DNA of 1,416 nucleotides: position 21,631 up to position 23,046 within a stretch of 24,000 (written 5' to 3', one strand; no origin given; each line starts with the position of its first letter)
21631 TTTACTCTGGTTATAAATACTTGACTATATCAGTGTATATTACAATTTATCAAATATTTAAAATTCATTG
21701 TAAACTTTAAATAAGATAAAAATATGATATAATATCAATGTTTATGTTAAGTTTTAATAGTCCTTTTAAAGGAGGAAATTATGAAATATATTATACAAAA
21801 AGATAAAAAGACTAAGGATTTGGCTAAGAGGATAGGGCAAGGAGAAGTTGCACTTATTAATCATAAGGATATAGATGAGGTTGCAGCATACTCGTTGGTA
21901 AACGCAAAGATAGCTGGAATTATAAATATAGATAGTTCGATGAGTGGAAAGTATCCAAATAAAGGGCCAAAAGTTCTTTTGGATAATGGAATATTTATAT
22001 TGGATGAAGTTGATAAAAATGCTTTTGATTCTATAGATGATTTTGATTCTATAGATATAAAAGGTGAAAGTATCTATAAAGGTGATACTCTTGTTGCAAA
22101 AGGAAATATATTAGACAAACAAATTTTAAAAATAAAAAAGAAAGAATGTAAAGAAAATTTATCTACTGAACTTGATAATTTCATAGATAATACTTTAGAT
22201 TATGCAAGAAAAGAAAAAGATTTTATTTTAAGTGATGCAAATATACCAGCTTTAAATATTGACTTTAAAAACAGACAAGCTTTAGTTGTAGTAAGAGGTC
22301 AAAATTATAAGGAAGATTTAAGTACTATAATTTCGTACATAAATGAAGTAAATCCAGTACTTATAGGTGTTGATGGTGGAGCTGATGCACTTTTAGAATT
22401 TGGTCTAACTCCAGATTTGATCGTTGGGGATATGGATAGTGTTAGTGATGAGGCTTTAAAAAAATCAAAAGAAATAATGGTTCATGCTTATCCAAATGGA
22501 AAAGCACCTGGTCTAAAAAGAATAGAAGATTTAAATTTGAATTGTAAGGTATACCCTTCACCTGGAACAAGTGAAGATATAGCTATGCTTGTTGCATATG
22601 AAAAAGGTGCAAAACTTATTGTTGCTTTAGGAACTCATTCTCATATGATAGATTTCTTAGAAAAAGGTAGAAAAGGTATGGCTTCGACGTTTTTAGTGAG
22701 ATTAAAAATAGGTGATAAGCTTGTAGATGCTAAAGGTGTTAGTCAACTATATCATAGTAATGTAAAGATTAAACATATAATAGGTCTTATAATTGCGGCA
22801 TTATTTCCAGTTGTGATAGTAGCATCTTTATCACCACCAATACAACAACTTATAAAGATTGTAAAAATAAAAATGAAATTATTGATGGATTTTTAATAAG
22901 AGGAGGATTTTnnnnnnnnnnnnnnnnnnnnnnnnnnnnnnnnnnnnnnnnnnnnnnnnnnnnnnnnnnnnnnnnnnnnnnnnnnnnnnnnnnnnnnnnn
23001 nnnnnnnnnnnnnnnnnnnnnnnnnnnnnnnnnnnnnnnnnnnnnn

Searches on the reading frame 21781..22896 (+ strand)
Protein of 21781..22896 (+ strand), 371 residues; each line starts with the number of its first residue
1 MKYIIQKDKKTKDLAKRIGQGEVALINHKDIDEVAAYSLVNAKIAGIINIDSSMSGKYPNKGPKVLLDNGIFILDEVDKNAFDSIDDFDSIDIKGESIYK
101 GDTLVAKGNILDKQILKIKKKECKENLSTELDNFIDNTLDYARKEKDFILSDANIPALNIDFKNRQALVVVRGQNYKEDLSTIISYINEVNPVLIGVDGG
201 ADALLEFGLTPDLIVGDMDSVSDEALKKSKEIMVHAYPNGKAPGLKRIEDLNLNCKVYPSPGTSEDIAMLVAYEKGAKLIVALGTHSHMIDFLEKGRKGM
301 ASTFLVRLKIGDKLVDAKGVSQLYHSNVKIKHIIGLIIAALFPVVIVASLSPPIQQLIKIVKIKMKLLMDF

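Call 32: search_protein_families(library=pfam, proteins=[window:21781-22896:+], max_evalue=0.001)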
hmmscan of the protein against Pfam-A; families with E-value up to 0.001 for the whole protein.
window:21781-22896:+ (371 aa): 3 families
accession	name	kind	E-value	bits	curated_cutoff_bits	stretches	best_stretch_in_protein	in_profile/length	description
PF12555.13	SteA-like_C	-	7.5e-14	52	26.4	1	318-368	1-51/52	SteA-like C-terminal domain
PF04263.21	TPK_catalytic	-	3.5e-09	37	30.7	1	191-236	8-55/113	Thiamin pyrophosphokinase, catalytic domain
PF01973.23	MptE-like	-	0.00056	20.2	34.6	0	153-231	13-91/171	6-hydroxymethylpterin diphosphokinase MptE-like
